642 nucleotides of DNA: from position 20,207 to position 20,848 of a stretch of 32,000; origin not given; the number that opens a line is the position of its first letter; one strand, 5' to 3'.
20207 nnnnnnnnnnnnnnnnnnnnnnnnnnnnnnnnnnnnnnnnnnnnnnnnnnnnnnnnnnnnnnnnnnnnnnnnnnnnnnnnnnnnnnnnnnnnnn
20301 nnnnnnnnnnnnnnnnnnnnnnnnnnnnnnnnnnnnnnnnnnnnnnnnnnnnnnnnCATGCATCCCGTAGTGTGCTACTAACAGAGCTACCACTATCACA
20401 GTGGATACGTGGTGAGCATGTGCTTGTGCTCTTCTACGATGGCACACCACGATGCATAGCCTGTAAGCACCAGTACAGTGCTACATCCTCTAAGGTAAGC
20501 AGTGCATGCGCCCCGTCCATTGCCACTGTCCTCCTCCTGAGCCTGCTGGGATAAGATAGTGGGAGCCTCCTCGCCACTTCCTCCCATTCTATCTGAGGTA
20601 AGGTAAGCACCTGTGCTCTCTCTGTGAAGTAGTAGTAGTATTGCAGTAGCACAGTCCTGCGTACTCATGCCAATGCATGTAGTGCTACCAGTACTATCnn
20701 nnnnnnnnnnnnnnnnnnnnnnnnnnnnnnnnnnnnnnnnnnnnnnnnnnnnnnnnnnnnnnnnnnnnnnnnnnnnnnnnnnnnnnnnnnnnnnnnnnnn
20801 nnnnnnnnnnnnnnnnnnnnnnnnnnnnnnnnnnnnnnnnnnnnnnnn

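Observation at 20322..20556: nad8 module ends inside the first Fe-S cluster motif; a 32-nt segment bounded by gtaagca repeats may interrupt it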

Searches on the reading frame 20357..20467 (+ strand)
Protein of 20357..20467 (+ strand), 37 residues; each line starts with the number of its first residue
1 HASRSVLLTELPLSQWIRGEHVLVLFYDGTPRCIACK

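Call 40: search_protein_representatives(alignment_id=A3)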
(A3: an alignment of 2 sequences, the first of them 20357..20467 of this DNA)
Query: 2 sequences, 50 profile positions. Proteins with E-value up to 0.001 (for the whole library): 16; up to 1e-10: 8; up to 1e-30: 1. The best 16 are listed.
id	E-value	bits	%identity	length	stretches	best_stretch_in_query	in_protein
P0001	4.9e-32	125.7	-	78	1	1-49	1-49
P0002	5.2e-24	100.0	-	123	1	1-49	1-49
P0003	5.1e-19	84.1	-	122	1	1-49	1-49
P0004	3.0e-18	81.6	-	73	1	1-47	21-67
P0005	1.1e-16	76.6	-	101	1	1-48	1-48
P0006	4.2e-15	71.5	-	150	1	2-48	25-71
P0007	5.7e-13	64.7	-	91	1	1-48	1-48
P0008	8.1e-12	61.0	-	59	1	1-48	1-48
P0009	2.0e-10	56.5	-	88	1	4-48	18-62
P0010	7.8e-09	51.4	-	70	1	1-48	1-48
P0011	1.2e-08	50.9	-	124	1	1-49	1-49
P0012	9.9e-08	47.9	-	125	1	2-50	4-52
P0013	7.1e-07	45.2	-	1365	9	5-28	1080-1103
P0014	7.6e-06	41.9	-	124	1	1-50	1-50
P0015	6.0e-05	39.0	-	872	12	24-36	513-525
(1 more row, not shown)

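Call 42: find_encoding_contigs(protein=P0002, flank=3000, max_places=10)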
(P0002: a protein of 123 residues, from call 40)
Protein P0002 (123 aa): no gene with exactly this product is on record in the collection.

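Call 43: list_cluster_members(proteins=[P0002, P0003, P0012, P0014, P0011])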
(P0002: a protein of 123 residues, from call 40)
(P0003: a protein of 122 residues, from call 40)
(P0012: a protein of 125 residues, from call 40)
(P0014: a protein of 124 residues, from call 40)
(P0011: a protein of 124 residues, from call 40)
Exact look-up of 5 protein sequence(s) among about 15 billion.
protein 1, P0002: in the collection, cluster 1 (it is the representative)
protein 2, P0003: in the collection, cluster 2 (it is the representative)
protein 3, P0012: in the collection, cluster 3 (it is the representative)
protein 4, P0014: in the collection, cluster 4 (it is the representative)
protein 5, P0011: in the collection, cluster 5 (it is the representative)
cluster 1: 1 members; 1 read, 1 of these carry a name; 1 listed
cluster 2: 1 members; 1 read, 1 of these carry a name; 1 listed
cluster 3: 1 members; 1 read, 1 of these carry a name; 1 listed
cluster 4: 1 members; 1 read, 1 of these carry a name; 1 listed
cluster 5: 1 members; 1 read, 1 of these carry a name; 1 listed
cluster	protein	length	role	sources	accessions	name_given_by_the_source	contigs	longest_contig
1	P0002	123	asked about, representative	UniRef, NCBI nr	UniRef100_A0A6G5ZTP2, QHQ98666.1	NADH dehydrogenase subunit 8 n=1 Tax=Diplonema japonicum TaxID=2508216 ... | NADH dehydrogenase subunit 8 [Diplonema japonicum]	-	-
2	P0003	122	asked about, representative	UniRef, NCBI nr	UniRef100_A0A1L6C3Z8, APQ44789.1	NADH dehydrogenase subunit 8 n=1 Tax=Diplonema papillatum TaxID=91374 ... | NADH dehydrogenase subunit 8 [Diplonema papillatum]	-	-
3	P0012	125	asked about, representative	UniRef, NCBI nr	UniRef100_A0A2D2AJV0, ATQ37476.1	NADH dehydrogenase subunit 8 n=1 Tax=Diplonema sp. ATCC 50224 TaxID=91375 ... | NADH dehydrogenase subunit 8 [Diplonema sp. ATCC 50224]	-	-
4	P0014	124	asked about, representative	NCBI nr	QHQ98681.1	NADH dehydrogenase subunit 8 [Rhynchopus humris]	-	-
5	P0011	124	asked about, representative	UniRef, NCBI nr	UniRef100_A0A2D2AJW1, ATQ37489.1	NADH dehydrogenase subunit 8 n=1 Tax=Rhynchopus euleeides TaxID=630703 ... | NADH dehydrogenase subunit 8 [Rhynchopus euleeides]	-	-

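Call 61: find_encoding_contigs(protein=P0005, flank=3000, max_places=3)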
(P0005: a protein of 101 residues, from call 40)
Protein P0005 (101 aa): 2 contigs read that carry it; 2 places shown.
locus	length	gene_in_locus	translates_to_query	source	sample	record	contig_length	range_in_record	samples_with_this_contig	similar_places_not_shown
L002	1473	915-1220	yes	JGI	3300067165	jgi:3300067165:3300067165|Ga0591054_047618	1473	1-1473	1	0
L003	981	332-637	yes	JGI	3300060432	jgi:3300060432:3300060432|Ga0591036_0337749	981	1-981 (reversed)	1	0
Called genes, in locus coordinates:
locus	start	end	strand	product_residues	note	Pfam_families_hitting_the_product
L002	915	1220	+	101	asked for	-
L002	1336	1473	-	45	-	?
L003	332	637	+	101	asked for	-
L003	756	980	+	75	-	?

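Call 62: find_encoding_contigs(protein=P0004, flank=3000, max_places=3)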
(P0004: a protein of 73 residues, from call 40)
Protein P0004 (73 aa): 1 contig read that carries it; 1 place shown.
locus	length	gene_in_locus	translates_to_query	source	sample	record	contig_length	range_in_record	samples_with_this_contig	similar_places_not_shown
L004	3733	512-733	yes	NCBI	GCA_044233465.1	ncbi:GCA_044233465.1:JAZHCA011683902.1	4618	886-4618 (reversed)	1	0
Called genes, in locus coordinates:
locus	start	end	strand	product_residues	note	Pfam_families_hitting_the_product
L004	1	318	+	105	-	?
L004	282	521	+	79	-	-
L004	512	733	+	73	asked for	-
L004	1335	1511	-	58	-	-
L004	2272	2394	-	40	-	-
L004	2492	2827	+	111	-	-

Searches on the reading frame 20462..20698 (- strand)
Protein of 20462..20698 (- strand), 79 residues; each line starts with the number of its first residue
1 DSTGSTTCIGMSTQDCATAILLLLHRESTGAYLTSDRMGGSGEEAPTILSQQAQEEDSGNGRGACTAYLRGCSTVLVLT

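Call 65: search_protein_families(library=pfam, max_evalue=10, proteins=[window:20462-20698:-])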
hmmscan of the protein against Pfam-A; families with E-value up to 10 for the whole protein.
seq(79 aa): 0 families
